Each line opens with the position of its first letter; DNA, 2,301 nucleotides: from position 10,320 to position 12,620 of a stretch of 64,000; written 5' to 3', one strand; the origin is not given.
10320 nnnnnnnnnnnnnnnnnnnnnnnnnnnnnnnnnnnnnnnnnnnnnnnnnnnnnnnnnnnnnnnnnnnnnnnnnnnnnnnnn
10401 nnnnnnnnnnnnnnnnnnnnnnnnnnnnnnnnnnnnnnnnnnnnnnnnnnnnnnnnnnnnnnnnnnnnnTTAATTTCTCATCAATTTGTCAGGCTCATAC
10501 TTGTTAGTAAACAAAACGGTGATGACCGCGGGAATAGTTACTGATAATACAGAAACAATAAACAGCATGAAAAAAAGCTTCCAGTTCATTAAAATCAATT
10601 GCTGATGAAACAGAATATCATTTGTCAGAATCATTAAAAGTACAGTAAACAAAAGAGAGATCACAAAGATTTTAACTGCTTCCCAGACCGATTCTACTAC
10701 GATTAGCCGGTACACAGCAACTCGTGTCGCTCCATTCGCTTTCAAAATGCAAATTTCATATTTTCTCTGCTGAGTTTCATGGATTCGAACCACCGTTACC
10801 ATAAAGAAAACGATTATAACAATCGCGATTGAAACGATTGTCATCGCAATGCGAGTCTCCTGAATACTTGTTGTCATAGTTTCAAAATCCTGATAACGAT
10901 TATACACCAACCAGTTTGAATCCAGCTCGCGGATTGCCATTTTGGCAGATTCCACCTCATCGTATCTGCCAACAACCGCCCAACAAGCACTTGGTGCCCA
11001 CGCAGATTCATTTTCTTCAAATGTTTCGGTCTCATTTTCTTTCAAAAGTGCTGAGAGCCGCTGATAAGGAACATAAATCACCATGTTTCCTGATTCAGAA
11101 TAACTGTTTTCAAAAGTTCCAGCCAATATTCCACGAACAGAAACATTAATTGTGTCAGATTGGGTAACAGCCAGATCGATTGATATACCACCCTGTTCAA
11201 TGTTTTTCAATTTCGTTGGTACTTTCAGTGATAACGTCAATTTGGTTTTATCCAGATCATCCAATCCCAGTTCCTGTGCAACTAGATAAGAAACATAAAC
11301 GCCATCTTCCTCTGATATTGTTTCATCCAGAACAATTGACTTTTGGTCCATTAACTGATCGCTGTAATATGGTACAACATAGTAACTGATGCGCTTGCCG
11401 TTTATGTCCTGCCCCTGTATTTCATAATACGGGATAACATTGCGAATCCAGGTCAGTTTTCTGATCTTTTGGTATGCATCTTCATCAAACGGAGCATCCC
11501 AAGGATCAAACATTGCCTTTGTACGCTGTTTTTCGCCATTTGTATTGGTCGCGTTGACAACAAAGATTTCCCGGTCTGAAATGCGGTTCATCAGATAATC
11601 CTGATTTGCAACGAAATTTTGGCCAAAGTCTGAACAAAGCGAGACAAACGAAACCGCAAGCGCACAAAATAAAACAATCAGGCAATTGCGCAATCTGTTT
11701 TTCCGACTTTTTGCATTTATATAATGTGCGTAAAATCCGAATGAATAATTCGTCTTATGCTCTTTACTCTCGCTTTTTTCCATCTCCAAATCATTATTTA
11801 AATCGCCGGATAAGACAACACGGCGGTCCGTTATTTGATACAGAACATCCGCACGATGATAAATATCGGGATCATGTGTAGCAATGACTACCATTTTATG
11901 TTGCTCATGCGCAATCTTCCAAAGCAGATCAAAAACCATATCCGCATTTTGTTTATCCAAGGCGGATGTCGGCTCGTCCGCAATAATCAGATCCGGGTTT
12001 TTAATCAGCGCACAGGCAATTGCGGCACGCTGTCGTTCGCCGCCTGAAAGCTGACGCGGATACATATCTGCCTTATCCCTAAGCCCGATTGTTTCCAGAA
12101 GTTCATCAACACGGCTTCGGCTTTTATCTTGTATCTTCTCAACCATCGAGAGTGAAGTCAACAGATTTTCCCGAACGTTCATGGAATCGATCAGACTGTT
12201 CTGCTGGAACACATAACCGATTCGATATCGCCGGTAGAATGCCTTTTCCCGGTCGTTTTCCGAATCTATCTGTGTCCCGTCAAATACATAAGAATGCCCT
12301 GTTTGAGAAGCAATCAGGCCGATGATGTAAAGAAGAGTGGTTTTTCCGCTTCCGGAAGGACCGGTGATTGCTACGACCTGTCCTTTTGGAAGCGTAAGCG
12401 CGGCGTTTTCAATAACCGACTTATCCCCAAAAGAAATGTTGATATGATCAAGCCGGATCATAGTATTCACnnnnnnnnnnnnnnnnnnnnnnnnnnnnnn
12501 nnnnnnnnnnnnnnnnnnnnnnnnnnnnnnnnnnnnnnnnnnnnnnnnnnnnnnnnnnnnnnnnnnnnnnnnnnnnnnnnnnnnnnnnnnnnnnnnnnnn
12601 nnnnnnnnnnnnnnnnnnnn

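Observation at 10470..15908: Accessory locus: two small secreted proteins followed by two tandem MacB-architecture (NBD-FtsX fused) ABC proteins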

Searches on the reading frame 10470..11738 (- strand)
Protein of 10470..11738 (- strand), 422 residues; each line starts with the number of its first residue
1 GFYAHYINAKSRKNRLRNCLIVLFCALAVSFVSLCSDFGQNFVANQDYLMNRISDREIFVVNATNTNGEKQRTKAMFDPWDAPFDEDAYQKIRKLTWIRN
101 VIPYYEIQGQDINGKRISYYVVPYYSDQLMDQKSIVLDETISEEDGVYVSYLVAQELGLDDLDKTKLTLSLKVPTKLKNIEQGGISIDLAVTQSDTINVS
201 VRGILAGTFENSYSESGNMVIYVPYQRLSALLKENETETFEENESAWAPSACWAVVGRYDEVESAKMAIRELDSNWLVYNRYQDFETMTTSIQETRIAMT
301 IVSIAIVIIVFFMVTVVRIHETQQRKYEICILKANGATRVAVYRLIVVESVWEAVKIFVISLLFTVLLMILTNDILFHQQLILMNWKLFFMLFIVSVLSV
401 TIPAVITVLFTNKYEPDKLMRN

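Call 47: search_protein_families(library=ncbifam, proteins=[window:10470-11738:-], max_evalue=1)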
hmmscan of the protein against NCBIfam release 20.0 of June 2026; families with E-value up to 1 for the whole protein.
window:10470-11738:- (422 aa): 6 families
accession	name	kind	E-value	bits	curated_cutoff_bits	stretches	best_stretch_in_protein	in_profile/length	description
TIGR03434.1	ADOP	subfamily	8.6e-08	30.7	622.3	1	192-404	586-788/803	ADOP family duplicated permease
NF041854.1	ABC_perm_YbbP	equivalog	0.0081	14.1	999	1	271-387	216-336/806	putative ABC transporter permease subunit YbbP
NF007826.0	PRK10535.1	equivalog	0.024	12.9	966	1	269-410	495-628/648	macrolide ABC transporter ATP-binding protein/permease MacB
NF052650.1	YknW_fam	equivalog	0.11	12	110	1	284-409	27-144/213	YknW family membrane protein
TIGR02212.1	lolCE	equivalog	0.17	10.8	362.45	1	263-399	233-373/411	lipoprotein-releasing ABC transporter permease subunit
TIGR02213.1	lolE_release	exception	0.38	9.6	540.35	1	270-398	240-372/411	lipoprotein-releasing ABC transporter permease subunit LolE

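Call 48: search_protein_families(library=pfam, proteins=[window:10470-11738:-], max_evalue=1)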
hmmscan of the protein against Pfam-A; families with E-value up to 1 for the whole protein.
window:10470-11738:- (422 aa): 2 families
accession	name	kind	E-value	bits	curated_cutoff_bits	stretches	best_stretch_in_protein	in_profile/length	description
PF02687.27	FtsX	-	6.1e-09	36.4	25.5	1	301-409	2-109/120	FtsX-like permease C-terminal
PF01383.26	CpcD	-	0.17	12.6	27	1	212-233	21-41/55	CpcD/allophycocyanin linker domain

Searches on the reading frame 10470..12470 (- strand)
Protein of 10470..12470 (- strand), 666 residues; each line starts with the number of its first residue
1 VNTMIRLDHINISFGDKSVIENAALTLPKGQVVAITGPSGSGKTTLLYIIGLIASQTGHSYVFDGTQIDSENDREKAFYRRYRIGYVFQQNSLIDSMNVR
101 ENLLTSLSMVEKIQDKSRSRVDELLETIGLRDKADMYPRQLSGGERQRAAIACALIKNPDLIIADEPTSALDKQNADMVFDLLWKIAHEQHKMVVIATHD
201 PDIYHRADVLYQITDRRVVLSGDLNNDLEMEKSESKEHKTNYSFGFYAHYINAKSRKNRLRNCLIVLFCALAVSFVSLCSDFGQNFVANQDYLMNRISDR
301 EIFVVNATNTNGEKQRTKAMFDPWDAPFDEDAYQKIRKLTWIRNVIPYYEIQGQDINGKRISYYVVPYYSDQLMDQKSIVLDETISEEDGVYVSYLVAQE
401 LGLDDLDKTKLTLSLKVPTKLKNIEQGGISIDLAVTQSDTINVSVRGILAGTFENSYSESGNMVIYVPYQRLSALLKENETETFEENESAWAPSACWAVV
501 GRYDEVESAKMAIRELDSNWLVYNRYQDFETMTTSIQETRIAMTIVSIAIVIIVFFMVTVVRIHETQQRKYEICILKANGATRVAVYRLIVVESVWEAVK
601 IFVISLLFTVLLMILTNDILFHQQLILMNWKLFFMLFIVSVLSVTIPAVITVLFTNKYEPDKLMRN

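Call 3: search_protein_families(library=pfam, proteins=[window:10470-12470:-], max_evalue=0.1)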
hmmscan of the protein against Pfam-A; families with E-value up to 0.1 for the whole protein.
window:10470-12470:- (666 aa): 26 families (the best 25 are shown)
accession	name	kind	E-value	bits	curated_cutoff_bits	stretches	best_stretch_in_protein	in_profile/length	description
PF00005.33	ABC_tran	-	1.1e-31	110.7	25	1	21-169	2-137/137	ABC transporter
PF02463.25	SMC_N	-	2.3e-09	37.4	40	1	17-215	11-213/220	RecF/RecN/SMC N terminal domain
PF02687.27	FtsX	-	1.3e-08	35.3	25.5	1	545-653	2-109/120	FtsX-like permease C-terminal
PF13304.12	AAA_21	-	2.1e-08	35.1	27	2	33-56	2-25/304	AAA domain, putative AbiEii toxin, Type IV TA system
PF20720.3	nSTAND3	-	1.7e-05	25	27.2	1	18-78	5-61/155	Novel STAND NTPase 3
PF13175.12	AAA_15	-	7.1e-05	23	32.1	1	32-105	25-92/374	AAA ATPase domain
PF13476.12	AAA_23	-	0.00089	20.4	27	1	27-56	17-45/201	AAA domain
PF13555.12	AAA_29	-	0.002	18.3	27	1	29-47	22-39/61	P-loop containing region of AAA domain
PF25199.1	nSTAND_NTPase5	-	0.0021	18.3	34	1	27-52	38-63/145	Novel STAND NTPase 5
PF13481.12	AAA_25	-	0.0032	17.6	27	1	26-61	29-63/195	AAA domain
PF01583.26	APS_kinase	-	0.0034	17.9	21.1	1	29-86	1-59/152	Adenylylsulphate kinase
PF00437.27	T2SSE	-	0.0048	16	24.9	1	23-50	136-162/370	Type II/IV secretion system protein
PF13166.12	AAA_13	-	0.0096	15.1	36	1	156-210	524-580/713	AAA domain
PF13238.12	AAA_18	-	0.011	16.6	29.4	0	33-70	1-25/128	AAA domain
PF01637.24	ATPase_2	-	0.011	16.1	33.2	1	30-130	20-125/225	ATPase domain predominantly from Archaea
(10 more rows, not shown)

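Call 4: search_protein_families(library=ncbifam, proteins=[window:10470-12470:-], max_evalue=0.1)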
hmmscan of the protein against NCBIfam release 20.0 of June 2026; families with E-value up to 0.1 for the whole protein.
window:10470-12470:- (666 aa): 204 families (the best 25 are shown)
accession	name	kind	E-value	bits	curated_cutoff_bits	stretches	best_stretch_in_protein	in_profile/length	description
TIGR03608.1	L_ocin_972_ABC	subfamily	1.4e-56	191.2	254.85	1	7-210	1-203/206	putative bacteriocin export ABC transporter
TIGR02211.1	LolD_lipo_ex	equivalog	1.2e-50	172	307.75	1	17-218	18-219/221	lipoprotein-releasing ABC transporter ATP-binding protein LolD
TIGR02982.1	heterocyst_DevA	subfamily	3e-50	170.8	295.8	1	9-215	6-216/220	ABC exporter ATP-binding subunit, DevA family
TIGR02673.1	FtsE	equivalog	4.6e-49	167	264.85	1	4-207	1-203/214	cell division ATP-binding protein FtsE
NF007826.0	PRK10535.1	equivalog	1.8e-44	152.1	966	2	16-242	18-245/648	macrolide ABC transporter ATP-binding protein/permease MacB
TIGR02315.1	ABC_phnC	equivalog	2e-42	145.3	266.1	1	4-206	1-211/243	phosphonate ABC transporter ATP-binding protein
NF008639.0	PRK11629.1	equivalog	1.6e-41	142.3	360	1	18-217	24-223/234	lipoprotein-releasing ABC transporter ATP-binding protein LolD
NF038007.1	ABC_ATP_DarD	equivalog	4.9e-41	140.6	375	1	18-212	19-212/218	darobactin export ABC transporter ATP-binding protein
TIGR00968.1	3a0106s01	subfamily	4.8e-40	137.6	342.75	1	5-202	1-192/237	sulfate ABC transporter ATP-binding protein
NF007027.0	PRK09493.1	equivalog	3.9e-38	131.2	379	1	4-206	1-201/240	glutamine ABC transporter ATP-binding protein GlnQ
NF008428.0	PRK11264.1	equivalog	4e-37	127.8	406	1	4-201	3-204/250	L-cystine ABC transporter ATP-binding protein TcyN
TIGR01186.1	proV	subfamily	5.3e-37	127.8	326.6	1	15-203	4-192/363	betaine/proline/choline family ABC transporter ATP-binding protein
NF007879.0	PRK10584.1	equivalog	8.3e-37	127.1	336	1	18-215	24-221/228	putative ABC transporter ATP-binding protein YbbA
NF040933.2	ABC_arch_GlcV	equivalog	1.9e-36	125.7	450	1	18-216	20-218/357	glucose ABC transporter ATP-binding protein GlcV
NF008105.0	PRK10851.1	equivalog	2.2e-36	125.3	502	1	5-223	3-213/362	sulfate/thiosulfate ABC transporter ATP-binding protein CysA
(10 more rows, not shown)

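Call 52: search_protein_families(library=padloc, proteins=[window:10470-12470:-], max_evalue=0.01)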
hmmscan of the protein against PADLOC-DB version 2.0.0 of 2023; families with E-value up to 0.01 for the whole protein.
window:10470-12470:- (666 aa): 17 families
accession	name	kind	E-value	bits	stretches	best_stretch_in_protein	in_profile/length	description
PDLC04135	mad3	-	6.5e-30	102.9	2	128-217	251-343/374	mads_3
PDLC04140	mad8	-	4.1e-12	44.2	1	17-223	14-254/314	mads_8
PDLC02980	AriA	-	1.1e-09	36.7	2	33-97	2-70/304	-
PDLC03865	LmuB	-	3.3e-06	23.6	1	157-204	931-978/1007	-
PDLC03859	LmuB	-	6.1e-06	23.7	1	6-50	4-44/611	-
PDLC04164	AriA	-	7.7e-06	23.7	1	136-204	167-236/253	-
PDLC00289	PtuA1|PtuA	-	9.1e-06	23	0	140-204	227-292/404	AAA ATPase domain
PDLC02979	AriA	-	1.6e-05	22.9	1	32-116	25-118/373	-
PDLC02914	ATPase-Toprim_I-B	-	1.6e-05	22.3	0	23-104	18-96/443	-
PDLC00580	JetC3|JetC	-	0.0007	15.9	0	152-197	984-1031/1068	DUF3584 domain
PDLC04182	HEC-01A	-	0.00089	16.3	0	98-202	243-349/406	-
PDLC04178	HEC-01A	-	0.0013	15.9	0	109-209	233-336/399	-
PDLC03924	MkoC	-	0.0034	13.5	1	24-49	260-285/1136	-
PDLC02335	AbiLi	-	0.004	14.3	0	31-201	77-238/326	AbiLi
PDLC02981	AriAB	-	0.004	13.9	1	20-69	14-62/694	-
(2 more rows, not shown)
